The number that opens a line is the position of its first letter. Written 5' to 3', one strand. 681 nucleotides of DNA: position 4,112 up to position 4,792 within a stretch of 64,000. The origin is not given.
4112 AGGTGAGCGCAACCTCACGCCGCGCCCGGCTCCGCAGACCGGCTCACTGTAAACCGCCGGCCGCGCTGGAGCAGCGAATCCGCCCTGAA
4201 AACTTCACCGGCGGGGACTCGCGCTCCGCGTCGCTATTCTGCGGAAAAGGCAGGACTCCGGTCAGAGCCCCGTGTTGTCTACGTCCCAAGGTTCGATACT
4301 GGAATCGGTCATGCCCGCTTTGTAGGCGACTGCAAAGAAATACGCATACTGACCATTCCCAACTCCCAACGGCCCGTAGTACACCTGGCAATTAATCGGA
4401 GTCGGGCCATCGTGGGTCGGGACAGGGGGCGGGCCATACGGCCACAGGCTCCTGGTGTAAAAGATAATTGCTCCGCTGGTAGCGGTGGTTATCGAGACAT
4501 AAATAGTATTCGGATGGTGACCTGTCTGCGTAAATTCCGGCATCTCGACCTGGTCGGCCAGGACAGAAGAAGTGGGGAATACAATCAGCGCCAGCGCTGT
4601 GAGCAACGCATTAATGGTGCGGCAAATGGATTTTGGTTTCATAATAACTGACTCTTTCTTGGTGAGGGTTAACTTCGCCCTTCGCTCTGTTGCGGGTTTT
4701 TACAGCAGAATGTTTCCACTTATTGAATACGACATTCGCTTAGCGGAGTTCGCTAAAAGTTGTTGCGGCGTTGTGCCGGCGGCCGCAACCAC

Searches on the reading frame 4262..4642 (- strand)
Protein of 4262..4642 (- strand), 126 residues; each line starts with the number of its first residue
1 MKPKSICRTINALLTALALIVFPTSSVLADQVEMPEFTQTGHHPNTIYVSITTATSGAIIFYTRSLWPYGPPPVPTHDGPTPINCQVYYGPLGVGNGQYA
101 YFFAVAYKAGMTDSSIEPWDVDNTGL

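Call 9: search_protein_families(library=pfam, proteins=[window:4262-4642:-], max_evalue=0.01)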
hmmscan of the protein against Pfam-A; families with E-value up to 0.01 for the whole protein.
window:4262-4642:- (126 aa): 1 family
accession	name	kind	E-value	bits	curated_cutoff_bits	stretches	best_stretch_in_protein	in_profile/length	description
PF13290.12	CHB_HEX_C_1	-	0.0023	18.3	22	0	44-63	7-26/67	Chitobiase/beta-hexosaminidase C-terminal domain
